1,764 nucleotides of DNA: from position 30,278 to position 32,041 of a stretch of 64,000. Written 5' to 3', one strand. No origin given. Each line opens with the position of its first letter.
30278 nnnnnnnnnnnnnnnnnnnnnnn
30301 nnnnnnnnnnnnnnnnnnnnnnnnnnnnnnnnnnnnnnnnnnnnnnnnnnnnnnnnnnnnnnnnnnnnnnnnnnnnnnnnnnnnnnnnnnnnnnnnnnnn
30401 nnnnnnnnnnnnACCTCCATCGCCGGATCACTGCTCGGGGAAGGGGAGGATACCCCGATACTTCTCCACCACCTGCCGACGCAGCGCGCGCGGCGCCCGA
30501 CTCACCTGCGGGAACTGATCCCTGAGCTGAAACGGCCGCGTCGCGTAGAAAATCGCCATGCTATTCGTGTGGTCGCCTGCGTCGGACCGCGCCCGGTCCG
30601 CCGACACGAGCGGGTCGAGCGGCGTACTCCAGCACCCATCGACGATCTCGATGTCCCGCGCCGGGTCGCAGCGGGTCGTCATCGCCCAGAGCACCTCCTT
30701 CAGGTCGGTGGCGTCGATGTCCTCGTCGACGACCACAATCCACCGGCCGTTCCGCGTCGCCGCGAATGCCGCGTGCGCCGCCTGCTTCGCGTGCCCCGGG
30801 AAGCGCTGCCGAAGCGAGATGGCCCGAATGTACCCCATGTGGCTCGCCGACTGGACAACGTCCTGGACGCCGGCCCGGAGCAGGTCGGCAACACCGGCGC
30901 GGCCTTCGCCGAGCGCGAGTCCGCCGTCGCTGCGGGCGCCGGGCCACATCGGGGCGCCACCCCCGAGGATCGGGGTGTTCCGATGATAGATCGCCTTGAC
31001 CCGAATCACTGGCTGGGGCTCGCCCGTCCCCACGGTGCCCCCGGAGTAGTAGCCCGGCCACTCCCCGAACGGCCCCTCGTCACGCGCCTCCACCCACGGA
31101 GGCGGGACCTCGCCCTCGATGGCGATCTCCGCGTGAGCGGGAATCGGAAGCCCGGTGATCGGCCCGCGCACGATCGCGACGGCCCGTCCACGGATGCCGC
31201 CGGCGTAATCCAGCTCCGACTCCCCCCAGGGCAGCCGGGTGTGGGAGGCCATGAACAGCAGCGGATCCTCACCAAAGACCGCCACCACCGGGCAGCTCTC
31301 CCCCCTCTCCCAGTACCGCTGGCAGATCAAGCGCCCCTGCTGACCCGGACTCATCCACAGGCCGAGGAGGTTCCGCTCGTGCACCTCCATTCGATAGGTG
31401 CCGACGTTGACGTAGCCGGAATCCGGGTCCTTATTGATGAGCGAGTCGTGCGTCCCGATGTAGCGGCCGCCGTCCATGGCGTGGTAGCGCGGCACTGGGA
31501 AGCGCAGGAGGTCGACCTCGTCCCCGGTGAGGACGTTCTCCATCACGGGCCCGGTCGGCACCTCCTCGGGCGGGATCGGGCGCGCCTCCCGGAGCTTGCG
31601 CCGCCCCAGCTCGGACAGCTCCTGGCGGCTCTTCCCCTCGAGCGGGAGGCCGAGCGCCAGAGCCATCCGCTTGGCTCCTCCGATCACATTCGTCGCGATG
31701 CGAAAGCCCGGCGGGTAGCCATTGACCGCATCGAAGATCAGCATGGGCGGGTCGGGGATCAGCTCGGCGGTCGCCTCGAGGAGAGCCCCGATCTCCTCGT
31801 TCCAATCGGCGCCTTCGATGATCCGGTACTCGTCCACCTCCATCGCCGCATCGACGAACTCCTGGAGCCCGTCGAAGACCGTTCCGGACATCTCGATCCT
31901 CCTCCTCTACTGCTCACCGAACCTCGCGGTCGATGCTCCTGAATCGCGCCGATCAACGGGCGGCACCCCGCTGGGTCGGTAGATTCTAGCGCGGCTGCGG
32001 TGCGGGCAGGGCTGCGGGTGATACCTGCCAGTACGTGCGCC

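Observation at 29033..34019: Gfo/Idh/MocA - Rieske (- UbiD - Rieske) module present in three differently decayed copies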

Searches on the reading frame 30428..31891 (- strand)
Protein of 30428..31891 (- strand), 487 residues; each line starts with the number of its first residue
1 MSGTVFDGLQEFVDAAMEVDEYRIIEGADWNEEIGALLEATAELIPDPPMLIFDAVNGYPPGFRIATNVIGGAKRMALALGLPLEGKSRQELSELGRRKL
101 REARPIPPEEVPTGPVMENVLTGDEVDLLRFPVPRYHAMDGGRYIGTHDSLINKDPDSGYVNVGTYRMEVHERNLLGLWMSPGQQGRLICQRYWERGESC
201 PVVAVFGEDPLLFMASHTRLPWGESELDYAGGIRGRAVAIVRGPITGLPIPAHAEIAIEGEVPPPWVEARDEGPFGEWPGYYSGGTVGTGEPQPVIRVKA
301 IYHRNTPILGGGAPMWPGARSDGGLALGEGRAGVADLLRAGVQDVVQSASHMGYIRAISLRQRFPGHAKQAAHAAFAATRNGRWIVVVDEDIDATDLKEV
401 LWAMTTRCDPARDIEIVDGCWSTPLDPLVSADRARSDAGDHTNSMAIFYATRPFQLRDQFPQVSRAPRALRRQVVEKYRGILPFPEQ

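Call 3: search_protein_families(library=pfam, proteins=[window:30428-31891:-], max_evalue=0.01)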
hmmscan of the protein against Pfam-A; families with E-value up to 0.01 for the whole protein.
window:30428-31891:- (487 aa): 3 families
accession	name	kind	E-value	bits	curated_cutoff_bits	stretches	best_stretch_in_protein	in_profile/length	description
PF01977.22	UbiD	-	1.2e-56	191.6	23.3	1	112-309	6-198/206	3-octaprenyl-4-hydroxybenzoate carboxy-lyase Rift-related domain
PF20696.2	UbiD_C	-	8.4e-25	87.7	24.2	1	340-431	18-116/127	3-octaprenyl-4-hydroxybenzoate carboxy-lyase C-terminal domain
PF20695.2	UbiD_N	-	5.6e-08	33.2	24.3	1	23-83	12-66/78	3-octaprenyl-4-hydroxybenzoate carboxy-lyase N-terminal domain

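Call 9: find_encoding_contigs(protein=window:30428-31891:-, flank=10000, max_places=6)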
Protein window:30428-31891:- (487 aa): no gene with exactly this product is on record in the collection.

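Call 10: search_solved_structures(query=window:30428-31891:-, max_evalue=0.00001)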
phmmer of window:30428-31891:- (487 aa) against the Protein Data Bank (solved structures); distinct sequences matched with E-value up to 0.00001: 40.
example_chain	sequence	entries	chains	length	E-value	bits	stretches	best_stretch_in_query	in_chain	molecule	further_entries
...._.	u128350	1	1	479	5.8e-107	361.7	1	5-483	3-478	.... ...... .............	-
7ae4_A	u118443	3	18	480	1.1e-45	159.5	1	5-430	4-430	Phenolic acid decarboxylase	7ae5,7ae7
6h6x_B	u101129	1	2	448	1.2e-43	152.7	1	50-428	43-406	3-polyprenyl-4-hydroxybenzoate decarboxylase and related decarboxylases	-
6h6v_A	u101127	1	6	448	1.8e-43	152.2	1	50-428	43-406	3-polyprenyl-4-hydroxybenzoate decarboxylase and related decarboxylases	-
7abn_D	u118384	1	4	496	1e-42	149.7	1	26-478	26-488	UbiD-like decarboxylase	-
4ip2_A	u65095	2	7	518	1.3e-42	149.3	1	26-478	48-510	Aromatic Acid Decarboxylase | PA0254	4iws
7abo_C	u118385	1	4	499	1.4e-42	149.2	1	26-478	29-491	UbiD-like decarboxylase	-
9gqr_A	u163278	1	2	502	3.9e-39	137.9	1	56-432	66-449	decarboxylase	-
7ney_A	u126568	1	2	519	4.7e-39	137.6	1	75-448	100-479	Ferulic acid decarboxylase 1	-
6tie_AAA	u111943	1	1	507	3.3e-38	134.8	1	75-440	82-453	Ferulic acid decarboxylase 1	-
6tib_AAA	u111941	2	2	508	3.3e-38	134.8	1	75-440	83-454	Ferulic acid decarboxylase 1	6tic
7nf0_A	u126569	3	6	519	3.9e-38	134.6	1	75-442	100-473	Ferulic acid decarboxylase 1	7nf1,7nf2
6r2z_A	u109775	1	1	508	4.7e-38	134.3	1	75-441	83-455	Ferulic acid decarboxylase 1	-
8oed_A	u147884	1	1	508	5.3e-38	134.2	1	75-440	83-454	Ferulic acid decarboxylase 1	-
4za4_A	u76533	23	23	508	5.8e-38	134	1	75-441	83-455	Fdc1 | Putative uncharacterized protein An03g06590 | A niger Fdc1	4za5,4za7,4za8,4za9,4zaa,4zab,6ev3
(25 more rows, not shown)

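Call 12: search_protein_families(library=ncbifam, proteins=[window:30428-31891:-], max_evalue=0.00001)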
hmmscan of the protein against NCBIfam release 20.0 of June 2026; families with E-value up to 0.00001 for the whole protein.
window:30428-31891:- (487 aa): 7 families
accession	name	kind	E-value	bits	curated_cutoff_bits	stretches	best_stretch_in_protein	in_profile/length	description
TIGR02724.1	phenyl_P_beta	equivalog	5e-80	269.1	468.95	1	10-434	4-428/472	phenylphosphate carboxylase subunit beta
TIGR00148.1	TIGR00148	subfamily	5e-75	252.9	244.85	1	10-436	2-429/438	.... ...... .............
NF041204.1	VdcC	exception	4.7e-73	246.2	650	1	29-460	25-447/467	non-oxidative hydroxyarylic acid decarboxylases subunit C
TIGR03701.1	mena_SCO4490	equivalog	2.8e-50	171.3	495.9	1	27-420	18-417/433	menaquinone biosynthesis decarboxylase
TIGR02723.1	phenyl_P_alpha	equivalog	2.5e-47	161.6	564.6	1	10-431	11-427/485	phenylphosphate carboxylase subunit alpha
NF041219.1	BagN_FevL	exception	7.4e-46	156.7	1000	1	9-478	20-500/502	bagremycin/ferroverdin biosynthesis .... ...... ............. BagN/FevL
NF008175.0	PRK10922.1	equivalog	1e-33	116.6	788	1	105-428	119-438/497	4-hydroxy-3-polyprenylbenzoate decarboxylase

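Call 40: find_related_loci(query=window:30428-31891:-, collection=genome_contigs, flank=8000)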
Query window:30428-31891:- (487 aa) in genome_contigs; peptide patterns used: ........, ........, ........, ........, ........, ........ (x = any residue, [..] = any of these).
529 stretches matched a pattern; 468 encode a relative of the query (tblastn E <= 1e-3); the best 80 are kept; 79 distinct loci.
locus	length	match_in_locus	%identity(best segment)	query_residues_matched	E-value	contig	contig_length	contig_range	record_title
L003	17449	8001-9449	71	2-486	0e+0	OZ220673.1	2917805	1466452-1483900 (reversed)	MAG: Dehalococcoidia bacterium isolate 74ad39ee-730f-4e91-a86b-9a5c45ef094d genome assembly, chromosome: 1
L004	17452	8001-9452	70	1-486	0e+0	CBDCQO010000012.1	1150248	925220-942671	MAG: Dehalococcoidia bacterium isolate 69a24162-ed58-4481-bed2-2caa30729e5d genome assembly, contig: contig_12, whole ge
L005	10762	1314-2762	71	2-486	0e+0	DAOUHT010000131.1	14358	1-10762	MAG TPA_asm: Dehalococcoidia bacterium isolate S18_111 48347, whole genome shotgun sequence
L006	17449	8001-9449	71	2-486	0e+0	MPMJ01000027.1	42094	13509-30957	MAG: SAR202 cluster bacterium bin16 NODE_1497_length_42094_cov_11.5767_ID_2993, whole genome shotgun sequence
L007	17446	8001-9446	70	2-485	0e+0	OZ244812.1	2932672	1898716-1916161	MAG: Dehalococcoidia bacterium isolate f4821300-c58a-40ba-8832-efcde2d4543a genome assembly, chromosome: 1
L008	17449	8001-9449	71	2-486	0e+0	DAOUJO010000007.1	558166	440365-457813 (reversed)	MAG TPA_asm: Dehalococcoidia bacterium isolate S34_268 k113_276283, whole genome shotgun sequence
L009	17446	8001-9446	70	1-486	0e+0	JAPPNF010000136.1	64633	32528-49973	MAG: Deltaproteobacteria bacterium isolate RHO3_bin_65 NODE_1033_length_64633_cov_197.062266, whole genome shotgun seque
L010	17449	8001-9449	71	2-486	0e+0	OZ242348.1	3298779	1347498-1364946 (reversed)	MAG: Dehalococcoidia bacterium isolate 357cf40b-4ce6-42dd-ae1b-d69ff5967523 genome assembly, chromosome: 1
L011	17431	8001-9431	69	5-485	0e+0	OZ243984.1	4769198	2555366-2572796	MAG: uncultured Candidatus Binatia bacterium isolate 31174faa-af5d-46df-8d7f-4a8f69c76524 genome assembly, chromosome: 1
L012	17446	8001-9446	69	1-486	0e+0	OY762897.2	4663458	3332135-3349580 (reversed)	MAG: Candidatus Binatia bacterium isolate 08c4157d-86a7-49cc-8b26-f3076a3ae996 genome assembly, chromosome: 1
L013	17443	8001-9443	69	1-485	0e+0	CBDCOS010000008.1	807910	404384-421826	MAG: uncultured Candidatus Binatia bacterium isolate b8bb52a1-eb1f-432d-8f15-544989f8edd8 genome assembly, contig: conti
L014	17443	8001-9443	68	1-485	0e+0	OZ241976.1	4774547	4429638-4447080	MAG: uncultured Candidatus Binatia bacterium isolate 2be43a5b-f59f-4a3e-ac31-0248d4889e07 genome assembly, chromosome: 1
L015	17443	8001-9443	68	1-485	0e+0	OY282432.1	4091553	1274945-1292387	MAG: uncultured Candidatus Binatia bacterium isolate 81991fb1-66cf-4eb3-b653-309a223604dd genome assembly, chromosome: 1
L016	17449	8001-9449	69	1-487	0e+0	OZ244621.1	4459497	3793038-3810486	MAG: uncultured Candidatus Binatia bacterium isolate 8f9fbfc1-36b4-40f3-a05a-ee2ffc03c637 genome assembly, chromosome: 1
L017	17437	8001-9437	69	1-483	0e+0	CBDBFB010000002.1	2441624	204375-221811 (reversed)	MAG: uncultured Candidatus Binatia bacterium isolate 1f458a18-970d-4e2d-a946-a0f588cd1ee1 genome assembly, contig: conti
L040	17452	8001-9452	59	1-486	0e+0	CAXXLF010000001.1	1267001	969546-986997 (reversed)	MAG: Candidatus Binatia bacterium isolate 50cad74d-8dc2-4fe2-a9fc-fc20900c681e genome assembly, contig: contig_1, whole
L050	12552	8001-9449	58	1-485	0e+0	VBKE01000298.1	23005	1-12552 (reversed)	MAG: Deltaproteobacteria bacterium isolate DP_1 14_1009_09_30cm_scaffold_1123, whole genome shotgun sequence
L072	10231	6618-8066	56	1-485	3e-173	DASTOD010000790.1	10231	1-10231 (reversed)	MAG TPA_asm: Candidatus Binatia bacterium isolate SMAG_U2161 k141_122374, whole genome shotgun sequence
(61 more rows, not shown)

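Call 43: search_protein_families(library=pfam, proteins=[L006:5425-6573:-, L006:9469-11277:-, L006:11326-12915:-, L006:15593-16390:+, L006:4647-5384:-, L050:6807-7847:+, L050:2133-4424:-, L040:6792-7847:-, L040:14309-15052:+, L072:5359-6441:+], max_evalue=0.001)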
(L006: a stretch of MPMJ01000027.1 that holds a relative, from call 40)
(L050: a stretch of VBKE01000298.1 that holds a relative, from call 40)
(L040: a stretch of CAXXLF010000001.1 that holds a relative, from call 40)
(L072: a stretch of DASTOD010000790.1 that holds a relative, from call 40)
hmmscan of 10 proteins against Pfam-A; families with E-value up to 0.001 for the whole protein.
L006:5425-6573:- (382 aa): 1 family
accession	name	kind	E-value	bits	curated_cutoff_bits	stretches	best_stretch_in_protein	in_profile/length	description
PF04909.20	Amidohydro_2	-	4.8e-30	105.7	26.4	1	97-344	51-288/289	Amidohydrolase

L006:9469-11277:- (602 aa): 1 family
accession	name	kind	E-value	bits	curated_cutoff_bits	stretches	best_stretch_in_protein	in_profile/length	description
PF00528.27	BPD_transp_1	-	4.1e-13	49.9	26.4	2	392-561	3-162/184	Binding-protein-dependent transport system inner membrane component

L006:11326-12915:- (529 aa): 4 families
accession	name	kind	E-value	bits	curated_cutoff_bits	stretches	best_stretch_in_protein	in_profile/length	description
PF13416.11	SBP_bac_8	-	1.7e-13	51.4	27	1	218-483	5-265/279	Bacterial extracellular solute-binding protein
PF01547.30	SBP_bac_1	-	2.5e-10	41.3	26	1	217-467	15-306/307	Bacterial extracellular solute-binding protein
PF13343.11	SBP_bac_6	-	4.6e-10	39.8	24.6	1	294-500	47-241/245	Bacterial extracellular solute-binding protein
PF13531.11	SBP_bac_11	-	2.3e-05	24.7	25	1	217-472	18-223/227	Bacterial extracellular solute-binding protein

L006:15593-16390:+ (265 aa): 1 family
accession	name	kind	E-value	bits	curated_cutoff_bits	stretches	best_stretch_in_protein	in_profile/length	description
PF03070.21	TENA_THI-4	-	0.00075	19.8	22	1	59-172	33-139/210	TENA/THI-4/PQQC family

L006:4647-5384:- (245 aa): 0 families

L050:6807-7847:+ (346 aa): 3 families
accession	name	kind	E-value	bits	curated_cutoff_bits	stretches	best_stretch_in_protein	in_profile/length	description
PF07883.17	Cupin_2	-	1e-11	44.8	27.2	2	223-291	2-65/70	Cupin domain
PF00190.28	Cupin_1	-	6.4e-07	29.5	22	0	71-152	41-127/151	Cupin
PF02041.22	Auxin_BP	-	0.00031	20.9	21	0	222-254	47-79/167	Auxin binding protein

L050:2133-4424:- (763 aa): 3 families
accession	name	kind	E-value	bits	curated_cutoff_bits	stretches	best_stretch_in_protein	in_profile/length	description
PF02738.23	MoCoBD_1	-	2.2e-74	250.1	27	1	163-403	8-243/244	Molybdopterin cofactor-binding domain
PF20256.3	MoCoBD_2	-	1.5e-69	235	27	1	441-698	22-283/283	Molybdopterin cofactor-binding domain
PF01315.27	Ald_Xan_dh_C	-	2.3e-27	95.9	31.3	1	25-129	2-110/110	Aldehyde oxidase and xanthine dehydrogenase, a/b hammerhead domain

L040:6792-7847:- (351 aa): 1 family
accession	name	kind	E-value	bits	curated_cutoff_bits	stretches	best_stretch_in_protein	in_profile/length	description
PF00701.28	DHDPS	-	2.5e-32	112.2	22.1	1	58-329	14-284/289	Dihydrodipicolinate synthetase family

L040:14309-15052:+ (247 aa): 1 family
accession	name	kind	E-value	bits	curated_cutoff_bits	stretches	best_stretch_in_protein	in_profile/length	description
PF03070.21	TENA_THI-4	-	2.3e-07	31.3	22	1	30-163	4-127/210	TENA/THI-4/PQQC family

L072:5359-6441:+ (360 aa): 3 families
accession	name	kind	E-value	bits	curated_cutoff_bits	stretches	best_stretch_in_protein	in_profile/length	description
PF07883.17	Cupin_2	-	6.1e-11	42.3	27.2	1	80-151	2-67/70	Cupin domain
PF00190.28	Cupin_1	-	4.7e-07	29.9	22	1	83-171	40-132/151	Cupin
PF02041.22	Auxin_BP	-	5.8e-06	26.5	21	0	74-169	42-141/167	Auxin binding protein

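Call 59: search_solved_structures(query=window:30428-31891:-, max_evalue=1e-60, show_alignments=1)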
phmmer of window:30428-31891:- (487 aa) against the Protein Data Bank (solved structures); distinct sequences matched with E-value up to 1e-60: 1.
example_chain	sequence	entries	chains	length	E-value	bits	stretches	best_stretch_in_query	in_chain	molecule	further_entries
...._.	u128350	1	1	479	5.8e-107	361.7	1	5-483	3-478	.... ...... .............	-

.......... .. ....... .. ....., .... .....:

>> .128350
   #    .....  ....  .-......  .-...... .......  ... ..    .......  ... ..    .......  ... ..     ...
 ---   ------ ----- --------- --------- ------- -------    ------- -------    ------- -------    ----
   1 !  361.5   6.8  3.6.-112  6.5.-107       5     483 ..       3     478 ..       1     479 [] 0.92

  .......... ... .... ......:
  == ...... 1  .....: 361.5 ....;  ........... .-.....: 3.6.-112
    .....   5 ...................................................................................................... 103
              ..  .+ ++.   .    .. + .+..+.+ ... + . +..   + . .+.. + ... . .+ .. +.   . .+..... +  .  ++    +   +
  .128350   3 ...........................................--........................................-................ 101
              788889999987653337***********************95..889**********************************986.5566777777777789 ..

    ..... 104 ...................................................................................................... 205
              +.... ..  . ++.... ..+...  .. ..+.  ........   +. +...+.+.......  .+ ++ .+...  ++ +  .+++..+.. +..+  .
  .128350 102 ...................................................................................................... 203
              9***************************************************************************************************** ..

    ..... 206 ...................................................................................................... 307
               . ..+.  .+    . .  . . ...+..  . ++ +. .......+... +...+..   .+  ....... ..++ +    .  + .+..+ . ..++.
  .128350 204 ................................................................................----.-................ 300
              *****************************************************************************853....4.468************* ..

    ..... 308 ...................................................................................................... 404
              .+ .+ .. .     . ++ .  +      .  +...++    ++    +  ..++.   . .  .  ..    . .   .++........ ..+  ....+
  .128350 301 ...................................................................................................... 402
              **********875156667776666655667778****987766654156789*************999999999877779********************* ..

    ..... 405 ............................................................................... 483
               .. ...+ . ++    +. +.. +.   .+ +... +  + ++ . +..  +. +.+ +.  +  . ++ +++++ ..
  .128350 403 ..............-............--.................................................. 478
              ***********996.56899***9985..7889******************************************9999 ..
